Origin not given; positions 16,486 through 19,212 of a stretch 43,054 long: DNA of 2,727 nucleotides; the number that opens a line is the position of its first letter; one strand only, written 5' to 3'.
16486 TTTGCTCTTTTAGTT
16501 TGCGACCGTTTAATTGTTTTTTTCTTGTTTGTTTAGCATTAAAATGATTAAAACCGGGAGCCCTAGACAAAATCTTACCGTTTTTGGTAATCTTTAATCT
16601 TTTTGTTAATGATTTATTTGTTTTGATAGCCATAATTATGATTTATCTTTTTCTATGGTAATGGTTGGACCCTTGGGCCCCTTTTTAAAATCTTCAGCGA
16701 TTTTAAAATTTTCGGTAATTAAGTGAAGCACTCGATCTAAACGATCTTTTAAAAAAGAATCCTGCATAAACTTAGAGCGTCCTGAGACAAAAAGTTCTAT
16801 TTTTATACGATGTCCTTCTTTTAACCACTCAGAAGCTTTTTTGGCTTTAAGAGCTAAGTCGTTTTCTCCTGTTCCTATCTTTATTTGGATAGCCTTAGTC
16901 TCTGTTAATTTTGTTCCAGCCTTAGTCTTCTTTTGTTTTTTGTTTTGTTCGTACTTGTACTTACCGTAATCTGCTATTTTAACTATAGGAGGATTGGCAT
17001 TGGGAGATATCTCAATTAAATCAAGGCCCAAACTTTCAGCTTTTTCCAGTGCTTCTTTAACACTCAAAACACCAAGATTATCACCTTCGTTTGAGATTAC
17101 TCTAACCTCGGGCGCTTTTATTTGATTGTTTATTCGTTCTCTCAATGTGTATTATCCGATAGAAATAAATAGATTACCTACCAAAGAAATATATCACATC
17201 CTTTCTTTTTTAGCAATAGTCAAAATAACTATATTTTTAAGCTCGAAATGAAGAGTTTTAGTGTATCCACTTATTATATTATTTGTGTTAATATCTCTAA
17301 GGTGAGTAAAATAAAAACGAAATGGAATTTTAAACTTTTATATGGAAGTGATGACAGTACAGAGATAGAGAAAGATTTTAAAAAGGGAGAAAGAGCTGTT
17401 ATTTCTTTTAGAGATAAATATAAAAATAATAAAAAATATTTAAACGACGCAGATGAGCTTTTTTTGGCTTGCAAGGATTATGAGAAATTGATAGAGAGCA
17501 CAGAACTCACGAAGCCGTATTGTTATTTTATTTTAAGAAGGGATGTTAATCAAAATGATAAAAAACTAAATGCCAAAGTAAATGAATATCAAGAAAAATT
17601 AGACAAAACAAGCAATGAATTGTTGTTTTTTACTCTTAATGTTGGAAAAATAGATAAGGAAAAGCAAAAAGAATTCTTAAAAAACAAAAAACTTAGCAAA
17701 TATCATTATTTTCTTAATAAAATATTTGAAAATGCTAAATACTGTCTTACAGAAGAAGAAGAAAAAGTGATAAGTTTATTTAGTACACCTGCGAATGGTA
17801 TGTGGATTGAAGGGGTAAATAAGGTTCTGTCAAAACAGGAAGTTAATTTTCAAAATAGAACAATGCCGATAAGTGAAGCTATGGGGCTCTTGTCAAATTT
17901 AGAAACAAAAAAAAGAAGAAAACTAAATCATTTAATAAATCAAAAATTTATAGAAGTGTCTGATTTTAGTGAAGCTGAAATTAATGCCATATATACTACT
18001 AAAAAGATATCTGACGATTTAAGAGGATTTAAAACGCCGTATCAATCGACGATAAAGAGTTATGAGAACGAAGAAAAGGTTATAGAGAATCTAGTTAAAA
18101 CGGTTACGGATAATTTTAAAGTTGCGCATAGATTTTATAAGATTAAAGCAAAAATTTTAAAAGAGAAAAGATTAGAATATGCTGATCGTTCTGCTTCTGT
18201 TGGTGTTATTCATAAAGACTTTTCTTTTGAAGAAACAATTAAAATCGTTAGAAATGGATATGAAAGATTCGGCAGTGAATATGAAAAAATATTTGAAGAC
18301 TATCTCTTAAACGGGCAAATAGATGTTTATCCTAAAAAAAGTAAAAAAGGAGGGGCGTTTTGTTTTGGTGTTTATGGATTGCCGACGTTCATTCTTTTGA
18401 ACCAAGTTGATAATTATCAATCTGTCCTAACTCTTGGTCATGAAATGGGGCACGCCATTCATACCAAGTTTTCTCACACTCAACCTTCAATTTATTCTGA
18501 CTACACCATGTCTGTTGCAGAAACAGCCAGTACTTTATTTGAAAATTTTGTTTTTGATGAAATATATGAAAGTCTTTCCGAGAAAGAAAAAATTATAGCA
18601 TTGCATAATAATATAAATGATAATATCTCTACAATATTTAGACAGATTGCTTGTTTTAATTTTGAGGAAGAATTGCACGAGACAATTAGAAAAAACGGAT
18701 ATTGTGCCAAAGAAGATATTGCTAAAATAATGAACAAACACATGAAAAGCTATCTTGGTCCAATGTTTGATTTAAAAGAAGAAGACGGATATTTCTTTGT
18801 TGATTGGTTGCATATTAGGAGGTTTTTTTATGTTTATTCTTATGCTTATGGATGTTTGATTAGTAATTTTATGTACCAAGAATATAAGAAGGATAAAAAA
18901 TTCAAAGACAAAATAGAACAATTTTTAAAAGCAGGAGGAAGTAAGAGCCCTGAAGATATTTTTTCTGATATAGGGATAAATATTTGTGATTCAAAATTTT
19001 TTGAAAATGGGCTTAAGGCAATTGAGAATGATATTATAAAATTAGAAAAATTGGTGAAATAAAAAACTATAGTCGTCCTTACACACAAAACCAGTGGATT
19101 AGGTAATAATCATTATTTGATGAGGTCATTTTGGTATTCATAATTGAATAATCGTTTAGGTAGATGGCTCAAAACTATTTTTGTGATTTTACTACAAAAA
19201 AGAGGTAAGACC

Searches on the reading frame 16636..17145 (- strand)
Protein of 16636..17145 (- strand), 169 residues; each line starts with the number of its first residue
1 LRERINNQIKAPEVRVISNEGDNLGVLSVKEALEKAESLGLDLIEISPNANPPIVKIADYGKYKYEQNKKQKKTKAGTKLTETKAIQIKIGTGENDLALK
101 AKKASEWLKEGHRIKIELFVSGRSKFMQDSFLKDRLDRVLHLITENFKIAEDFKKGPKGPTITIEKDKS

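Call 79: search_protein_families(library=pfam, proteins=[window:16636-17145:-], max_evalue=0.01)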
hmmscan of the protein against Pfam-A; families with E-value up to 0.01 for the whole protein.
window:16636-17145:- (169 aa): 2 families
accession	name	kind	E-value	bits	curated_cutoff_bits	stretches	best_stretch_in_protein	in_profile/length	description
PF05198.21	IF3_N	-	3e-31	107.8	26.9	1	5-73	1-69/70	Translation initiation factor IF-3, N-terminal domain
PF00707.27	IF3_C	-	6.5e-10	39.3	34.8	1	82-151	2-70/86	Translation initiation factor IF-3, C-terminal domain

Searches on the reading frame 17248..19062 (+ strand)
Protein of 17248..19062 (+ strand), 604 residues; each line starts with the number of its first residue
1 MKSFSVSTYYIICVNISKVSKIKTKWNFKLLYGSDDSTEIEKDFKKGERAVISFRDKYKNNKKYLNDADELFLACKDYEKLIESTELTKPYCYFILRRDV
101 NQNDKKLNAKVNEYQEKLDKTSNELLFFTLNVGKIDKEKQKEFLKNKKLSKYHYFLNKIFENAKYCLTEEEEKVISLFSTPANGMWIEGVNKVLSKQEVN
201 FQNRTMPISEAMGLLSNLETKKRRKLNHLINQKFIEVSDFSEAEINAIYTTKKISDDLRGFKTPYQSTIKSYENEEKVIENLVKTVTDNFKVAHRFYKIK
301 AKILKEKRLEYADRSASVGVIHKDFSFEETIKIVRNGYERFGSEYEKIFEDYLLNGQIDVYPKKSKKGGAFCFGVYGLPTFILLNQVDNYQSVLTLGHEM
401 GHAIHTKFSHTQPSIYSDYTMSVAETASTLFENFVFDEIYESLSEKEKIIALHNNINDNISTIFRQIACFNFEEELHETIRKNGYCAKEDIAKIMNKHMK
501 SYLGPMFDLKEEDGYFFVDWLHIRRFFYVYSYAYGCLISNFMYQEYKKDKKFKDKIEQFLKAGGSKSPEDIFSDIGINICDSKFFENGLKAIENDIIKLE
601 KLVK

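Call 79: search_protein_families(library=pfam, proteins=[window:17248-19062:+], max_evalue=0.01)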
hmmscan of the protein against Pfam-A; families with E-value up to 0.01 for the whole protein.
window:17248-19062:+ (604 aa): 2 families
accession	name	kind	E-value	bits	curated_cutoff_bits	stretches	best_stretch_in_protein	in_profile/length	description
PF01432.26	Peptidase_M3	-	4.7e-36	125.5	27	1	242-588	32-454/457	Peptidase family M3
PF08439.15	Peptidase_M3_N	-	1e-11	45.3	25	1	134-186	4-57/70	Oligopeptidase F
